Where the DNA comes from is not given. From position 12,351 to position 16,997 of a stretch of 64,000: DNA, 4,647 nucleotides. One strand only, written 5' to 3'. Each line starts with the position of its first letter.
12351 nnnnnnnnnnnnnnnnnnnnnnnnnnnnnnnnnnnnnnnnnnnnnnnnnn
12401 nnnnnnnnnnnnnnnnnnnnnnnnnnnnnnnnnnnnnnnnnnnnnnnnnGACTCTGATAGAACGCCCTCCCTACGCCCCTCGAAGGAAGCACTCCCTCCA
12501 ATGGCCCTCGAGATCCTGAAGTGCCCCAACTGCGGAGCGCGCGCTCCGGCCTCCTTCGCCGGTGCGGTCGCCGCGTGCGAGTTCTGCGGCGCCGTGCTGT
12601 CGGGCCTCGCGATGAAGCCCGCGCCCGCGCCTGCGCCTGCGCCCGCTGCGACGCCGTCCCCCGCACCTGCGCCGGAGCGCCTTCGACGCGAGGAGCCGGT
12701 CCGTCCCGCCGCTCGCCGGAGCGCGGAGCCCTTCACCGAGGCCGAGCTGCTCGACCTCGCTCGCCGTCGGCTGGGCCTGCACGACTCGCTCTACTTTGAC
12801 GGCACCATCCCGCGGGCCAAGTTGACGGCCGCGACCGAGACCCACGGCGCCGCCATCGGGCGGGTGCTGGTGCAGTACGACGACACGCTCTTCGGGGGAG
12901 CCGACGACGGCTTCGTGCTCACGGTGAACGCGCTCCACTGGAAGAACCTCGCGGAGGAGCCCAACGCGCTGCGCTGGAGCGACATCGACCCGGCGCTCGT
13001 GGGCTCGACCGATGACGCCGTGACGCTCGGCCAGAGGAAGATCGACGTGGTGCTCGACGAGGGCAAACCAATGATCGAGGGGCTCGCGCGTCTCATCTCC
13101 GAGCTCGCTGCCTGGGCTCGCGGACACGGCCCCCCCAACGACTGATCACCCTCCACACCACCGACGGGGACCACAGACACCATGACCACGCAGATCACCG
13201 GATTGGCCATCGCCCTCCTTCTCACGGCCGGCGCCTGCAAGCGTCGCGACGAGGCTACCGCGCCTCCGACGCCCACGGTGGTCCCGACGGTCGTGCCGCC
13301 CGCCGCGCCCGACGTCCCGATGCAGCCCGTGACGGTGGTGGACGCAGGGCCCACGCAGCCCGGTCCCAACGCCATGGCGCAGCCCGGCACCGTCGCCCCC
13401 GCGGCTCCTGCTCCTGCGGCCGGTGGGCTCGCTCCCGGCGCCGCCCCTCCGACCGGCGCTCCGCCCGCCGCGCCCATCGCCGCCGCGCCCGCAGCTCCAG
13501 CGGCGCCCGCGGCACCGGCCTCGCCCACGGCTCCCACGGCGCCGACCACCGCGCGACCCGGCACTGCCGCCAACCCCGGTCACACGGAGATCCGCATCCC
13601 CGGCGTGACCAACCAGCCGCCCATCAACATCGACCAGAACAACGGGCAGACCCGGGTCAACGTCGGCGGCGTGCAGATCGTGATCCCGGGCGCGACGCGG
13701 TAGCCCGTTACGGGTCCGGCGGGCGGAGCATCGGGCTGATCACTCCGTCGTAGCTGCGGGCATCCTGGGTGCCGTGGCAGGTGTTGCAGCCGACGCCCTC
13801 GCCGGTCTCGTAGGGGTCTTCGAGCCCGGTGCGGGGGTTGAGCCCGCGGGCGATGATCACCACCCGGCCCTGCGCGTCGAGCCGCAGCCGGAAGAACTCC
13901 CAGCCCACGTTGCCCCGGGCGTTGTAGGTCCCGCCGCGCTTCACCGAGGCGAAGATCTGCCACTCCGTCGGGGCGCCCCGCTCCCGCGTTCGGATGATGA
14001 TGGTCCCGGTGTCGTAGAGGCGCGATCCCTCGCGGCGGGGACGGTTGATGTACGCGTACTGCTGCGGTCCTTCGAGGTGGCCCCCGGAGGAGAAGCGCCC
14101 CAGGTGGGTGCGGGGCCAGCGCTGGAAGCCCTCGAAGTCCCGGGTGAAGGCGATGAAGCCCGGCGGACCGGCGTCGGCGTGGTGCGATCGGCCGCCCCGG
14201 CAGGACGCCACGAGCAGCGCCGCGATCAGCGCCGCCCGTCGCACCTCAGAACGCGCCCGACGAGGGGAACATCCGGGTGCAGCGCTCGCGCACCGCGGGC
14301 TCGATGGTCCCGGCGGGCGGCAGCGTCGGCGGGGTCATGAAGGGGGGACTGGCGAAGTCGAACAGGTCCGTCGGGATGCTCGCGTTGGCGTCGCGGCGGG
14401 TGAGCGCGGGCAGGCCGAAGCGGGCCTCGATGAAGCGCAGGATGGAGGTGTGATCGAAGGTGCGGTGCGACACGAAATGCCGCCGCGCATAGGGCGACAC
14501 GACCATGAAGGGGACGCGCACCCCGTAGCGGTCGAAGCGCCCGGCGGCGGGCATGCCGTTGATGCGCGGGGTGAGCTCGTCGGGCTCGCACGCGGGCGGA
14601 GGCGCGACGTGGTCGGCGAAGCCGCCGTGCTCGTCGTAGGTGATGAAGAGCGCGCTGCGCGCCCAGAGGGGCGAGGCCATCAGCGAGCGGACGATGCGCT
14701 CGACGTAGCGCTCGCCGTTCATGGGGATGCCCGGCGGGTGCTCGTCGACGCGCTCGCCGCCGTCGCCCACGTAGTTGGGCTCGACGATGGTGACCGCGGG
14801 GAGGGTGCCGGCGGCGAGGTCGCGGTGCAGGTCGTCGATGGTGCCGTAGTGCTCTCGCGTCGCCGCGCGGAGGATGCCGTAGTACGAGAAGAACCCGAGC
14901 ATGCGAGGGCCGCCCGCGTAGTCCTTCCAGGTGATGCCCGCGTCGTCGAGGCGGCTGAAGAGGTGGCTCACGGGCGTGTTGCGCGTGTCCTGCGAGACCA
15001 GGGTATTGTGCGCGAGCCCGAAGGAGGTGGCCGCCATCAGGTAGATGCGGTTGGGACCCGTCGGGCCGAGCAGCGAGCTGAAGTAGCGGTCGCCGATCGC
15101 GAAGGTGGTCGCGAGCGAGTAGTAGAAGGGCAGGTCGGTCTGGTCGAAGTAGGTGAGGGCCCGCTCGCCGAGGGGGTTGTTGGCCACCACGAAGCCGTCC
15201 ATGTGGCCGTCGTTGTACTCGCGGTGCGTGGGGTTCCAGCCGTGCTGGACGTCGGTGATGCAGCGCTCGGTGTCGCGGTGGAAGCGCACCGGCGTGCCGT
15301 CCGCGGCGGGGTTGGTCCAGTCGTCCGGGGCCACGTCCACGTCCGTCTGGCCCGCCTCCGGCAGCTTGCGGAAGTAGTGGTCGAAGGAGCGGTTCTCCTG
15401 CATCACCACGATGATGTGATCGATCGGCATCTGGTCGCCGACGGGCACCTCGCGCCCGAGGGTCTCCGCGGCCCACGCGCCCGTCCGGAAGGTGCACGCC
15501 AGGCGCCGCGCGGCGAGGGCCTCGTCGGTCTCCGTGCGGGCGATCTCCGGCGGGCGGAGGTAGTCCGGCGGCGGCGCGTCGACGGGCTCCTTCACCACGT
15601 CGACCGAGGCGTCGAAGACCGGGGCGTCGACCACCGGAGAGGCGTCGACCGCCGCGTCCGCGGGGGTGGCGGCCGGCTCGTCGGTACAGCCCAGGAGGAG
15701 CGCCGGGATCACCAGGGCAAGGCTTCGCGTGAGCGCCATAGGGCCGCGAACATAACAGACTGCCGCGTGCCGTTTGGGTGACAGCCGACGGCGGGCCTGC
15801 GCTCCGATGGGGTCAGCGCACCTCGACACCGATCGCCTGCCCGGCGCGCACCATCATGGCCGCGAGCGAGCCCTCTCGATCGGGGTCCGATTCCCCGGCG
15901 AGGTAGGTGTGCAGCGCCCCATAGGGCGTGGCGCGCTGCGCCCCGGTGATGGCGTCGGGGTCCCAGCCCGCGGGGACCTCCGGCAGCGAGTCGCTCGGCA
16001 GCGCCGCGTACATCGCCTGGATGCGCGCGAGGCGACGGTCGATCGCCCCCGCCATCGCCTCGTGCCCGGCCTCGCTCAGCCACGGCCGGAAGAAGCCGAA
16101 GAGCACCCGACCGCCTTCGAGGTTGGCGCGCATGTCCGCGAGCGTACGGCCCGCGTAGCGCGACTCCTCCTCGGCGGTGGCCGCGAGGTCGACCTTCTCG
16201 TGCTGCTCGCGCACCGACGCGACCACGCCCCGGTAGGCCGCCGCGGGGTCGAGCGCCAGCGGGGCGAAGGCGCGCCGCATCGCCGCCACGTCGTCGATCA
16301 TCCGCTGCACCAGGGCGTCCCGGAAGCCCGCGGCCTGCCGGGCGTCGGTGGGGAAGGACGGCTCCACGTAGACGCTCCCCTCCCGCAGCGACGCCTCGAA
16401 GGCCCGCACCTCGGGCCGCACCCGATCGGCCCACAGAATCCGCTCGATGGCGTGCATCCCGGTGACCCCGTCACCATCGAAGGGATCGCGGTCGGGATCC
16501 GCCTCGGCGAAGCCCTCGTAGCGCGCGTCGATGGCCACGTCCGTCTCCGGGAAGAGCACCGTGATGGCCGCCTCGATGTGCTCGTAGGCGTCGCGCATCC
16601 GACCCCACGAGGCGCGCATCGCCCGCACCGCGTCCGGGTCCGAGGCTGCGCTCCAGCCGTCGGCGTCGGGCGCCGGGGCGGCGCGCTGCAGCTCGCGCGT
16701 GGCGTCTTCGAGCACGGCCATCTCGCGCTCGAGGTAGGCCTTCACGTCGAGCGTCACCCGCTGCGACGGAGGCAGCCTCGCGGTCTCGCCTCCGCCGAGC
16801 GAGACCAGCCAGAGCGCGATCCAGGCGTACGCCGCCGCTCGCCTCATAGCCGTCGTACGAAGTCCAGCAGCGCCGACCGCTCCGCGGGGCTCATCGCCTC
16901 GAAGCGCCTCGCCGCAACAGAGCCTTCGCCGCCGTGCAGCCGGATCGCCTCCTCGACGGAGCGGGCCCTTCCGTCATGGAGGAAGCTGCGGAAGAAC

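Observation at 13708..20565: Canonical-looking pqqD-pqqE without pqqA/B/C, transcriptionally fused to an unknown protein and four periplasmic haem/metal lipoproteins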

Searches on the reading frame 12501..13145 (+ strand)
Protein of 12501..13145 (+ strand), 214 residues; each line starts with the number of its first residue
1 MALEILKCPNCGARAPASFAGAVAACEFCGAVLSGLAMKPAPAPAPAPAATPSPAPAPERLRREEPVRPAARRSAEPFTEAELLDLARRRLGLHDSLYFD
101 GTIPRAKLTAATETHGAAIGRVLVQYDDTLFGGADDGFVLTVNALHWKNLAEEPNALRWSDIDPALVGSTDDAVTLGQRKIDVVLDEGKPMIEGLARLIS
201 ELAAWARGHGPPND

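Call 32: search_protein_families(library=pfam, proteins=[window:12501-13145:+], max_evalue=1)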
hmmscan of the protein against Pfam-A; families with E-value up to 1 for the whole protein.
window:12501-13145:+ (214 aa): 8 families
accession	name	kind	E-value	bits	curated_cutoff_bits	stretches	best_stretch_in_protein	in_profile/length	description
PF11162.13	DUF2946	-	0.014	16.5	23.7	1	14-73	52-114/117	Protein of unknown function (DUF2946)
PF02591.20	Zn_ribbon_9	-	0.028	14.9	29.1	0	4-13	22-31/33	C4-type zinc ribbon domain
PF21344.3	Zn_ribbon_LysW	-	0.071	13.2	27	1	4-13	20-29/46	Alpha-aminoadipate carrier protein LysW-like, globular domain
PF13240.11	Zn_Ribbon_1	-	0.076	13.3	25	1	7-16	1-10/23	zinc-ribbon domain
PF24463.1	DUF7577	-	0.1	12.7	28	0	7-18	4-15/27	Domain of unknown function (DUF7577)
PF23455.1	DUF7129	-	0.16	12.2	30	1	8-37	14-41/45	Domain of unknown function (DUF7129)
PF08271.17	Zn_Ribbon_TF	-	0.3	11.1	29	0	7-33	2-29/43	TFIIB zinc-binding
PF13248.11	Zn_ribbon_3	-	0.37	10.8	27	0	7-13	4-10/26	zinc-ribbon domain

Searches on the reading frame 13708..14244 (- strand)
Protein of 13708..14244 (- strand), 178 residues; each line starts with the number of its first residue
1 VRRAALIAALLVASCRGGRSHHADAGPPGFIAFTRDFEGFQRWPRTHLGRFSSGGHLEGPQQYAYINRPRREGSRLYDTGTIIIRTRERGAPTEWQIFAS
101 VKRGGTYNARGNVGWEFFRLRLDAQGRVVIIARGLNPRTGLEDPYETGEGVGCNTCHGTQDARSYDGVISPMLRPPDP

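Call 4: search_protein_families(library=ncbifam, proteins=[window:13708-14244:-], max_evalue=0.01)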
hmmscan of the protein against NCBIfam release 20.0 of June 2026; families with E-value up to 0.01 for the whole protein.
window:13708-14244:- (178 aa): 0 families

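Call 5: search_protein_families(library=pfam, proteins=[window:13708-14244:-], max_evalue=0.01)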
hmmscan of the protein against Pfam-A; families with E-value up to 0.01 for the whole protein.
window:13708-14244:- (178 aa): 0 families

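Call 32: search_protein_families(library=pfam, proteins=[window:13708-14244:-], max_evalue=1)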
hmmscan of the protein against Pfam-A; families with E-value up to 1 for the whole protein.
window:13708-14244:- (178 aa): 0 families

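Call 33: search_solved_structures(query=window:13708-14244:-, max_evalue=10)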
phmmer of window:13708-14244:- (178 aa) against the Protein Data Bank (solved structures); distinct sequences matched with E-value up to 10: 1.
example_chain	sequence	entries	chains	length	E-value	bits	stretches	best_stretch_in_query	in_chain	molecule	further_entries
6ywe_E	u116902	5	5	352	0.99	12.2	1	77-119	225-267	Related to ribosomal protein L5, mitochondrial | 50S ribosomal protein L5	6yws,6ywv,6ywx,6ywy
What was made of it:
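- On Cytochrome P460 / cytochrome c'-beta: No PDB sequence hit (call 33).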

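Call 55: find_homologous_proteins(query=window:13708-14244:-, max_evalue=0.001)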
Query window:13708-14244:- (178 aa): 10 proteins with E <= 0.001 among 147 candidates.
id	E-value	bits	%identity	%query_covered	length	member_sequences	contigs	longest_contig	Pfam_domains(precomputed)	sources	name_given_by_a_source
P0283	1.4e-106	372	91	100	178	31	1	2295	-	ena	-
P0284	9.6e-88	311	77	100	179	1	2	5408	-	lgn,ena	-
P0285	5.0e-86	305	73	100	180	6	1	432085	-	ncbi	-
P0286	1.9e-83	297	75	96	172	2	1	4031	-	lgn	-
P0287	4.0e-83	296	72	100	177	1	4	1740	-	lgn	-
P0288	8.1e-80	285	73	94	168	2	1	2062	-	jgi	jgi:hypothetical protein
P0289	8.0e-78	278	77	83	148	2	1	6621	-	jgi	jgi:hypothetical protein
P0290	7.2e-76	272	73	93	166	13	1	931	-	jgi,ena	-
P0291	6.6e-74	266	70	92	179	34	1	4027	-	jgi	jgi:hypothetical protein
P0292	7.2e-59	217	59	100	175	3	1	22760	-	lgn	-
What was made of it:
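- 13708..14244 (-): 178-aa lipoprotein (c178) with a single C-terminal CNTCH haem-binding motif. It belongs to a narrow family that follows the phosphoesterase. Only 10 homologue clusters were found (call 55).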

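Call 56: find_encoding_contigs(protein=P0285, flank=10000, max_places=3)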
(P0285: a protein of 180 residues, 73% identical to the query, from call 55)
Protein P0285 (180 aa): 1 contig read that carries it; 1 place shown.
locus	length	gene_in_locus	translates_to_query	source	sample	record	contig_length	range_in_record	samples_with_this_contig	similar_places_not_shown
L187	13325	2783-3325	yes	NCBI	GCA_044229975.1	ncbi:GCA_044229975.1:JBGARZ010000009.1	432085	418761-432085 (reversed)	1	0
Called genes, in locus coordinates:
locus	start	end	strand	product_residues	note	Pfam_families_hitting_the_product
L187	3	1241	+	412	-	?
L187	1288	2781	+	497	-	PF04185:Phosphoesterase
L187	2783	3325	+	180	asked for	-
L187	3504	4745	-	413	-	PF02661:Fic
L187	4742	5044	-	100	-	-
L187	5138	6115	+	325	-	-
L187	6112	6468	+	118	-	-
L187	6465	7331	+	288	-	-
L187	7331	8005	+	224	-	-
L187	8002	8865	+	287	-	-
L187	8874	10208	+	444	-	PF00069:Pkinase, PF07714:PK_Tyr_Ser-Thr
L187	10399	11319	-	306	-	-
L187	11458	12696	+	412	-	PF02771:Acyl-CoA_dh_N (faint), PF02770:Acyl-CoA_dh_M, PF00441:Acyl-CoA_dh_1, PF22924:ACOX_C_alpha1 (faint), PF08028:Acyl-CoA_dh_2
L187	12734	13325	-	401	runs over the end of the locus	PF04116:FA_hydroxylase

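Call 62: predict_structure(alignment_id=A3)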
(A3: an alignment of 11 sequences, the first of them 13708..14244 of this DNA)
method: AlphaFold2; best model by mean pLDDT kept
length: 178 residues; sequences in the alignment: 11
mean_pLDDT: 53.5   pTM: 0.53
mean pLDDT of the five models: 53.5, 43.0, 41.4, 40.6, 37.1
residues with pLDDT >= 90: 0; 70-90: 55; 50-70: 28; < 50: 95
segments of 3 or more residues with pLDDT < 50: 8-30, 51-57, 69-79, 104-112, 137-178
pLDDT, mean of each block of 10 residues (from residue 1): 48 39 39 73 73 46 65 40 76 79 51 64 82 53 35 34 31 30
secondary structure, 60 per line:
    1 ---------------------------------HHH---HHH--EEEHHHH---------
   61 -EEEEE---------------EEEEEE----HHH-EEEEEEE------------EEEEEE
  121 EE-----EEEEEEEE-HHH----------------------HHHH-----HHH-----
elements in order: E45-47 H48-51 E62-66 E82-87 E96-102 E115-122 E128-135 H162-165

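Call 65: fold_search(model_id=the predicted structure, library=pdb)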
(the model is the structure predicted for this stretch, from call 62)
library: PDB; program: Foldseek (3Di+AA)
matches with E <= 10: 155; with E <= 0.001: 0
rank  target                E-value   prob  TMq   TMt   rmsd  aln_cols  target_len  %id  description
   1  2b1x_B                1.5e+00  0.04  0.13  0.14  13.5        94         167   12  Crystal structure of naphthalene 1,2-dioxygenase from Rhodococcus sp. (released 2005-10-04)
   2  3od9_B                1.7e+00  0.13  0.21  0.29   6.5       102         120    8  Crystal structure of PliI-Ah, periplasmic lysozyme inhibitor of I-type lysozyme from Aeromonas hydrophyla (released 2010-12-22)
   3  6ke6_AG               1.7e+00  0.08  0.19  0.06   6.8       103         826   10  3.4 angstrom cryo-EM structure of yeast 90S small subunit preribosome (released 2020-08-05)
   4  3od9_A                2.2e+00  0.10  0.21  0.27   6.8       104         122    7  Crystal structure of PliI-Ah, periplasmic lysozyme inhibitor of I-type lysozyme from Aeromonas hydrophyla (released 2010-12-22)
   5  4lq8_A                2.2e+00  0.05  0.17  0.11  15.1       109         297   11  Rickettsia rickettsii cell surface antigen 4 (sca4) head domain (residues 21-360) (released 2013-08-28)
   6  4uw8_A                2.2e+00  0.04  0.15  0.10  11.4       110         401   14  Structure of the carboxy-terminal domain of the bacteriophage T5 L- shaped tail fiber with its intra-molecular chapero (released 2015-08-05)
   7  4bcz_A                2.3e+00  0.08  0.18  0.27  12.9        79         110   14  Monomeric Human Cu,Zn Superoxide dismutase, loops IV and VII deleted, apo form. (released 2013-02-27)
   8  9n73_LH               2.3e+00  0.06  0.19  0.06   7.3       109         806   10  SSU processome maturation and disassembly, State G (released 2025-10-29)
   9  4xcr_A                2.4e+00  0.08  0.18  0.27  12.9        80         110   16  Monomeric Human Cu,Zn Superoxide dismutase, loops IV and VII deleted, apo form, mutant I35A (released 2016-01-20)
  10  6yfc_AB               2.6e+00  0.05  0.19  0.25   7.8        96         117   12  Virus-like particle of bacteriophage AVE019 (released 2020-09-02)
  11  4bd4_F                2.7e+00  0.07  0.18  0.28  12.9        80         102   16  Monomeric Human Cu,Zn Superoxide dismutase, loops IV and VII deleted, apo form, mutant H43F (released 2013-02-27)
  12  5tty                  2.7e+00  0.06  0.18  0.12   9.6        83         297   12  PagF prenyltransferase (released 2016-11-30)
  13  9n6v_LH               2.7e+00  0.05  0.17  0.05   7.5       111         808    9  SSU processome maturation and disassembly, State A (released 2025-11-05)
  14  5u9o_B                2.7e+00  0.04  0.13  0.15  15.1        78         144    8  Cocrystal structure of the intermembrane space region of the plastid division proteins PARC6 and PDV1 (released 2017-12-20)
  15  4pj2_A                2.9e+00  0.08  0.21  0.28   6.7       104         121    7  Crystal structure of Aeromonas hydrophila PliI in complex with Meretrix lusoria lysozyme (released 2015-02-11)
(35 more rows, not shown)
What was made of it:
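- Tried and rejected: Structure prediction of the 178-aa haem protein, meant to test the P460 label, gave too poor a model (pLDDT 53.5) to be informative (calls 62, 65).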

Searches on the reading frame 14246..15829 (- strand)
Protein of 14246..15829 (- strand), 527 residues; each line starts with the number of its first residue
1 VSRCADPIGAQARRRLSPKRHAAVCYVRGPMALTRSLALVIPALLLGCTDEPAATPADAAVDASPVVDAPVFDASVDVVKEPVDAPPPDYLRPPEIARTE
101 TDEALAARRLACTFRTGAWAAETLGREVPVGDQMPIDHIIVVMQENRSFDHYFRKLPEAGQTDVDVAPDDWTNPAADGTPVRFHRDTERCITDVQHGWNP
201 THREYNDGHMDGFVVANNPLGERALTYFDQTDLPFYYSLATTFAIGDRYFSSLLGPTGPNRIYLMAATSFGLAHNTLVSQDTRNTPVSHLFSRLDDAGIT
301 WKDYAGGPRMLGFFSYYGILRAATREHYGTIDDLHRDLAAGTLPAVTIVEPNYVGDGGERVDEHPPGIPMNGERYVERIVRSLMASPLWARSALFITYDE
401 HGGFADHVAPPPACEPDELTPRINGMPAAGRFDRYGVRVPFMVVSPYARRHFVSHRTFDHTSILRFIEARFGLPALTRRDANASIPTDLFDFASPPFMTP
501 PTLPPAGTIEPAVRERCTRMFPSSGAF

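Call 4: search_protein_families(library=ncbifam, proteins=[window:14246-15829:-], max_evalue=0.01)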
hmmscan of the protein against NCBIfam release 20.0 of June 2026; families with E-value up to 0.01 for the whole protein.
window:14246-15829:- (527 aa): 2 families
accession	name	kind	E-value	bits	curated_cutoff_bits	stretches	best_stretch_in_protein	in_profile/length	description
TIGR03396.1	PC_PLC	equivalog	1.8e-63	215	580.25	1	130-475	38-427/688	phosphocholine-specific phospholipase C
TIGR03397.1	acid_phos_Burk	subfamily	1e-30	107.4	362.75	1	333-477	334-456/483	acid phosphatase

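Call 5: search_protein_families(library=pfam, proteins=[window:14246-15829:-], max_evalue=0.01)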
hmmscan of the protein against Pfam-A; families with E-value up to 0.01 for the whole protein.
window:14246-15829:- (527 aa): 1 family
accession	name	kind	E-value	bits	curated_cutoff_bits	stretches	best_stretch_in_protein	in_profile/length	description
PF04185.19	Phosphoesterase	-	5e-80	269.8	23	1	136-474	1-356/356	Phosphoesterase family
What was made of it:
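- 14246..15739 (-): PLC/AcpA-family phosphoesterase lipoprotein. TIGR03396 scores 215 bits, below its cut-off of 580 (calls 4, 5).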

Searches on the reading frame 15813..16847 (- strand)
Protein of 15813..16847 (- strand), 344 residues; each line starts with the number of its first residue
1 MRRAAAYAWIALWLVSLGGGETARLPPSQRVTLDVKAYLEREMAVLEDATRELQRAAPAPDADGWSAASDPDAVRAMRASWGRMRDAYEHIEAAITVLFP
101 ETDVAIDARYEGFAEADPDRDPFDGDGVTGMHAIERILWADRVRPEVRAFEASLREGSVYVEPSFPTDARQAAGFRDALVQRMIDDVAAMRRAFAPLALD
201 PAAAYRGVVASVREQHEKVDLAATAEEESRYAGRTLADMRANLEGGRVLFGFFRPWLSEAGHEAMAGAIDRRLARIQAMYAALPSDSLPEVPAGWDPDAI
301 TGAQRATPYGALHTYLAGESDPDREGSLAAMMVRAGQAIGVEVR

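Call 4: search_protein_families(library=ncbifam, proteins=[window:15813-16847:-], max_evalue=0.01)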
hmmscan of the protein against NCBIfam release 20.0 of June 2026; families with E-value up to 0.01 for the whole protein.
window:15813-16847:- (344 aa): 2 families
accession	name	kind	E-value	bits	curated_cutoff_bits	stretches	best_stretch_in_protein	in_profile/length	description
NF041757.1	EfeO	equivalog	1.8e-16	60.2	270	1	36-280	130-318/359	iron uptake system protein EfeO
NF007697.0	PRK10378.1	subfamily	2.5e-15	56.5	297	2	178-281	234-332/375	iron uptake system protein EfeO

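Call 5: search_protein_families(library=pfam, proteins=[window:15813-16847:-], max_evalue=0.01)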
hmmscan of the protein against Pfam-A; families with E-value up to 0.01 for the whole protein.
window:15813-16847:- (344 aa): 1 family
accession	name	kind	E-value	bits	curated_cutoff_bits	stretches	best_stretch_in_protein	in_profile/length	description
PF09375.15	Peptidase_M75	-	3.6e-19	69.9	23.5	1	48-290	10-264/288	Imelysin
